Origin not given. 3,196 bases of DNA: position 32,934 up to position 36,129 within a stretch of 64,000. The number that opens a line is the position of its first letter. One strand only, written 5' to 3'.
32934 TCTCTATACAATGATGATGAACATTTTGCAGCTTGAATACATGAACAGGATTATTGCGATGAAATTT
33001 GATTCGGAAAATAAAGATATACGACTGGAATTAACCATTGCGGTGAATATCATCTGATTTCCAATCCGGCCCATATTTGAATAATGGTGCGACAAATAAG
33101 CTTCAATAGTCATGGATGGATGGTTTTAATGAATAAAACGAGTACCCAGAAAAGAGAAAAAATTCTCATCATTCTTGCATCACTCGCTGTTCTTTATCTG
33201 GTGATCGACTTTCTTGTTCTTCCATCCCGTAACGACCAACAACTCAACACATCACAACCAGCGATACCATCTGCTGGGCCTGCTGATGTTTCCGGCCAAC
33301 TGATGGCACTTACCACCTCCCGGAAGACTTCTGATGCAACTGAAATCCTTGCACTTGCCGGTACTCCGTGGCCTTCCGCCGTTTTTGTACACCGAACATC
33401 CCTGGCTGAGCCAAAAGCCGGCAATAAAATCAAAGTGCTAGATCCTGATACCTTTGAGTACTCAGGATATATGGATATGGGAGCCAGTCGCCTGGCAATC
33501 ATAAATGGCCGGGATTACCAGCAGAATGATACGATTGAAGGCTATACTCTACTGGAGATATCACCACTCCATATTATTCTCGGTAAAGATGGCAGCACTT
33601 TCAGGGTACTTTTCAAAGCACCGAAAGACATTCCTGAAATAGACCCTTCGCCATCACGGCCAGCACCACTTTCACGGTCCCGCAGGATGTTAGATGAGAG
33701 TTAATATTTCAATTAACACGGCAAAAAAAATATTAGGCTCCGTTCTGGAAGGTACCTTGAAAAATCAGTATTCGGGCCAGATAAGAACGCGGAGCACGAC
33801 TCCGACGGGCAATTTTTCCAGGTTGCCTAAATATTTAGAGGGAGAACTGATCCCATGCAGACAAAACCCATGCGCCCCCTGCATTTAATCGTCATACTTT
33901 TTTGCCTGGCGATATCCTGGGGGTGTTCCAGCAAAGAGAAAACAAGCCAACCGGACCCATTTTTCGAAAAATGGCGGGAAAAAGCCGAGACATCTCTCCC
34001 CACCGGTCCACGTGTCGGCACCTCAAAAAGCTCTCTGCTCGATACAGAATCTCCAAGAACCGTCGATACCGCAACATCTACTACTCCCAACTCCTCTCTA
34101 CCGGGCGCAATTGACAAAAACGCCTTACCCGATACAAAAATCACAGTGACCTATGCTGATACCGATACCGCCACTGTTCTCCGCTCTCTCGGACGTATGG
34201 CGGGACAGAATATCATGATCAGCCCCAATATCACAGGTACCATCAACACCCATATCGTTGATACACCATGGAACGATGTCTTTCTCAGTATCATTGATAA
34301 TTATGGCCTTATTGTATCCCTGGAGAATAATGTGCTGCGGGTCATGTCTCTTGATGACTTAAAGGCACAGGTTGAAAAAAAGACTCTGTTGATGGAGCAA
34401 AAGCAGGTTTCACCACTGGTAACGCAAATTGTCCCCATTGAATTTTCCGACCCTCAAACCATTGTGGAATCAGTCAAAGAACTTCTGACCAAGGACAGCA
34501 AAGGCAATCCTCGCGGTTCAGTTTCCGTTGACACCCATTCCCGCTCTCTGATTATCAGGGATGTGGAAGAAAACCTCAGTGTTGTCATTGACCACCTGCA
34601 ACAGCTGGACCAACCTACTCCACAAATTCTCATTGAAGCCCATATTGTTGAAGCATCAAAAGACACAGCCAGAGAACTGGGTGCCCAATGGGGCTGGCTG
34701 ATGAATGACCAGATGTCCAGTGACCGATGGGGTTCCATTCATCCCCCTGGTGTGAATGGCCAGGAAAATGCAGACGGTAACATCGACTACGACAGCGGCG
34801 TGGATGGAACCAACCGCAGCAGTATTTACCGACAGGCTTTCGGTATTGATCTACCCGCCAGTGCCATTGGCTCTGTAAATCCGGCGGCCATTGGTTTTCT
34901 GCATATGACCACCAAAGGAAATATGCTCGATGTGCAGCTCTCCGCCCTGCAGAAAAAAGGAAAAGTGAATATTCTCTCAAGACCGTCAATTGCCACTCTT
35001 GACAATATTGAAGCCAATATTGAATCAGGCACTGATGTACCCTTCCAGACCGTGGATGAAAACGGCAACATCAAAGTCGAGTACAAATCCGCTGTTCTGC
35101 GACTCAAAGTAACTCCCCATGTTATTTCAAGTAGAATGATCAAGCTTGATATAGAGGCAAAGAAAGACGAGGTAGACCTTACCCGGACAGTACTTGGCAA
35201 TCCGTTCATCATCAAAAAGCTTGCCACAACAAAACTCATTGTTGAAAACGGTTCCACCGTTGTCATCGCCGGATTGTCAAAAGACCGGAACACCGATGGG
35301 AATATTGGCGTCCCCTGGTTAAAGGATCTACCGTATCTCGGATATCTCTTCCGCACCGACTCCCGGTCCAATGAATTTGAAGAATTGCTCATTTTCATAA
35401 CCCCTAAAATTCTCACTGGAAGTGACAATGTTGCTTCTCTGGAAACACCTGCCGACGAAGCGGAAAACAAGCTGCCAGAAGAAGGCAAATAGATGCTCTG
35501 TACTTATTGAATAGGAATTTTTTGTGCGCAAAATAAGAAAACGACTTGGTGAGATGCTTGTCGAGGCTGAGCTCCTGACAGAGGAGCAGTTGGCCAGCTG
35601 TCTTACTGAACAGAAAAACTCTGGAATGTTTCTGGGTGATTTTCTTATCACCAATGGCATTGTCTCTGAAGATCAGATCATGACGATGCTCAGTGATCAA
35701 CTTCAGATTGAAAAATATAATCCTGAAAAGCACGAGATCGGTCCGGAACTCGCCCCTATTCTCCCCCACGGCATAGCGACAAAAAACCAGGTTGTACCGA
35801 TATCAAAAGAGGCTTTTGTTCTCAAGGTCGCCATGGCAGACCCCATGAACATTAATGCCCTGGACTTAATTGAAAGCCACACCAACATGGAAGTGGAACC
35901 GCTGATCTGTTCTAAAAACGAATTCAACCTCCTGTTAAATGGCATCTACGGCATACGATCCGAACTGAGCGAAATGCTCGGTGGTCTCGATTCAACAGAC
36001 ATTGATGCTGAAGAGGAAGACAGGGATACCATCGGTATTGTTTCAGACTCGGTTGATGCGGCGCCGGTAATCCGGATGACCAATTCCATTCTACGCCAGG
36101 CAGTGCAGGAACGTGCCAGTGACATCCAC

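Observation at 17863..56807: A 39-kb block of three type IV filament machines: two divergent MSHA-like pilus clusters abutting a complete T2SS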

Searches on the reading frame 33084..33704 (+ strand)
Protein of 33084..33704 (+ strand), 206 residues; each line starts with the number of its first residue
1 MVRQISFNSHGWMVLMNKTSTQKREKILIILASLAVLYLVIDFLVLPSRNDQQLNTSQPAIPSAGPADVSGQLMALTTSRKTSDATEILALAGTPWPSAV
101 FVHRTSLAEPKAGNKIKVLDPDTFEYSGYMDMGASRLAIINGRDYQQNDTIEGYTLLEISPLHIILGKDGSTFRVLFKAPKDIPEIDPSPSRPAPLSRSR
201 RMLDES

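Call 6: search_protein_families(library=pfam, proteins=[window:33084-33704:+], max_evalue=0.01)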
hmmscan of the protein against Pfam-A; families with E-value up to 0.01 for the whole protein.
window:33084-33704:+ (206 aa): 2 families
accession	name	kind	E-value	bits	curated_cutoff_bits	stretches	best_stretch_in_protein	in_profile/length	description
PF16537.11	T2SSB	-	5.9e-09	35.9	28.4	1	129-175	11-58/60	Type II secretion system protein B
PF23862.1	CdsD_C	-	1.1e-06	29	27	1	124-175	3-55/56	CdsD C-terminal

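Call 10: search_protein_families(library=ncbifam, proteins=[window:33084-33704:+], max_evalue=0.01)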
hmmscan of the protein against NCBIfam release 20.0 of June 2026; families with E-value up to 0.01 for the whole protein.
window:33084-33704:+ (206 aa): 0 families

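Call 35: search_protein_families(library=pfam, proteins=[window:33084-33704:+], max_evalue=5)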
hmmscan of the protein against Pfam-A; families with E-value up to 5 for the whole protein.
window:33084-33704:+ (206 aa): 2 families
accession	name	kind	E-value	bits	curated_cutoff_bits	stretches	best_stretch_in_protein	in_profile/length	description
PF16537.11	T2SSB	-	5.9e-09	35.9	28.4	1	129-175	11-58/60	Type II secretion system protein B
PF23862.1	CdsD_C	-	1.1e-06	29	27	1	124-175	3-55/56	CdsD C-terminal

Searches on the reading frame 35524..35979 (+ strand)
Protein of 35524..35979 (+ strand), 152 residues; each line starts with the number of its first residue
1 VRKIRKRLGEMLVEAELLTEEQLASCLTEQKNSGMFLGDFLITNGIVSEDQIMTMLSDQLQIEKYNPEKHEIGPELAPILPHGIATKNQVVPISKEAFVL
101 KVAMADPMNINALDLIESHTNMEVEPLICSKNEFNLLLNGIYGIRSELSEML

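Call 92: search_solved_structures(query=window:35524-35979:+, max_evalue=0.1, show_alignments=2)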
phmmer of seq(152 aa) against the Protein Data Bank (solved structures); distinct sequences matched with E-value up to 0.1: 16.
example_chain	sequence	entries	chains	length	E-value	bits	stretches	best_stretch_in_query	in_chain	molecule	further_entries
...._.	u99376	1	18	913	1.8e-31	112.5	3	6-136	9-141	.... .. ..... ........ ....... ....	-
5zfr_A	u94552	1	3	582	2.9e-22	82.7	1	6-149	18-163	Type IV pilus biogenesis ATPase PilB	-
6olj_C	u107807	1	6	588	2e-21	80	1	6-149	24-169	Type IV pilus biogenesis ATPase PilB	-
5tsg_B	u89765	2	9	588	2e-21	80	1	6-149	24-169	Type IV pilus biogenesis ATPase PilB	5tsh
5htl_A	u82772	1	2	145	7.7e-18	68.4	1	2-115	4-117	MSHA biogenesis protein MshE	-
3jc8_Ba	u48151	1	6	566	4.4e-16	62.7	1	6-134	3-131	Type IV-A pilus assembly ATPase PilB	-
9g1w_A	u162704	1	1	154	5.5e-14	55.9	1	6-136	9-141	Type IV pilus assembly ATPase PilB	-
6ejf_G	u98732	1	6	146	1.1e-08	38.8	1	6-136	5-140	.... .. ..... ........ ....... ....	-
8pfa_A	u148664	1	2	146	1.3e-05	28.8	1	7-113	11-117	c-di-GMP binding domain of the ATPase enzyme PilF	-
6ejf_J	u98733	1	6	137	2.5e-05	27.9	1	7-113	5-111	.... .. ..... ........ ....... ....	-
8pdk_A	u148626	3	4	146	2.8e-05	27.7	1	7-113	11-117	c-di-GMP binding domain of the ATPase enzyme PilF | ATP-binding motif-containing protein pilF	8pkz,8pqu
7lkm_A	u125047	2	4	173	5.7e-05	26.7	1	75-136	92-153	Pilus biogenesis protein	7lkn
8pe0_A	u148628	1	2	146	6.5e-05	26.5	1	8-113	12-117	c-di-GMP binding domain of the ATPase enzyme PilF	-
7lko_B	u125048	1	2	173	6.6e-05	26.5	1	77-136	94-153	Pilus biogenesis protein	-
9glg_A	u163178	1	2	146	7e-05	26.4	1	7-113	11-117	ATP-binding motif-containing protein pilF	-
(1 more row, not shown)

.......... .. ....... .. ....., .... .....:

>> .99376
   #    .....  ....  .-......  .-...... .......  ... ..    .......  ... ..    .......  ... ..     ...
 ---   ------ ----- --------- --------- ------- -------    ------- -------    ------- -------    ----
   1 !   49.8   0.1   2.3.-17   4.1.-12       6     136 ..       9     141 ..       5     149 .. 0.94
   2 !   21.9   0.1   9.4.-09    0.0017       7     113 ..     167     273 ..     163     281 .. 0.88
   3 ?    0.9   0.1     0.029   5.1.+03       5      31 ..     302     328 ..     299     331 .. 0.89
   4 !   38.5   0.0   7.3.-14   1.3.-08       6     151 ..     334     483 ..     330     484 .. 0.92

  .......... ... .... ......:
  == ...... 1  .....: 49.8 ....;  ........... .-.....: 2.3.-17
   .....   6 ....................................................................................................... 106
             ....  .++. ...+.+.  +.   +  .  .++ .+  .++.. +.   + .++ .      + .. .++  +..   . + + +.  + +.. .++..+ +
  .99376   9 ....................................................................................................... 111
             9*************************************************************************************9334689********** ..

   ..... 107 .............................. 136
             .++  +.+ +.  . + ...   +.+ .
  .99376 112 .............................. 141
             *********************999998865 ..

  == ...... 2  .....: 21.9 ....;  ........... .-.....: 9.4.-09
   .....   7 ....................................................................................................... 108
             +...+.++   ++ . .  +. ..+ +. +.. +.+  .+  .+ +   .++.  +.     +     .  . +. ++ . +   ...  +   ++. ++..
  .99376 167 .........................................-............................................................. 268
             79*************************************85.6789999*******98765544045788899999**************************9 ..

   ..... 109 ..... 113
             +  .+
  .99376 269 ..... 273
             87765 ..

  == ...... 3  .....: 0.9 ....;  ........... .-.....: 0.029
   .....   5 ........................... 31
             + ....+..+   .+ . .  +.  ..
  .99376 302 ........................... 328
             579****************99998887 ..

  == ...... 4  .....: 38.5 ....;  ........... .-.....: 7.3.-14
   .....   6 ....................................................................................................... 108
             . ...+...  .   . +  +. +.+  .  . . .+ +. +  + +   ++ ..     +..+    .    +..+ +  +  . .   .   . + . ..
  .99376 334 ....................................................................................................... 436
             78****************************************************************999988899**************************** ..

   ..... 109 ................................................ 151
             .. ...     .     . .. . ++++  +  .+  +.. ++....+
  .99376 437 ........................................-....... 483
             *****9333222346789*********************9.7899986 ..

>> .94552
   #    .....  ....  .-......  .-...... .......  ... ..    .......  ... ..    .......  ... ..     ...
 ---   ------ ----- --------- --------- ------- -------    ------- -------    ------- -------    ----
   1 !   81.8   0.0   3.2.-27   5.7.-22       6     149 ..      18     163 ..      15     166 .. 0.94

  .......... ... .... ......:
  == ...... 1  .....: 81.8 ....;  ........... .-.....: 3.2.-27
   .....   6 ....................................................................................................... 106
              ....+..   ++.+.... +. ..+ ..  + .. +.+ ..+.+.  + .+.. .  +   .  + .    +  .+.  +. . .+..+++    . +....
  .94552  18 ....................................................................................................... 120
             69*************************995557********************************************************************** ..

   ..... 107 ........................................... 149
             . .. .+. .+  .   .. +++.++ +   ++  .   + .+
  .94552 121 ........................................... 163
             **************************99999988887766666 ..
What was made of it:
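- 35524..37221 (+): System B: extension ATPase with an MshEN-type domain. Matches V. cholerae MshE-N with E 8e-18 (call 92).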
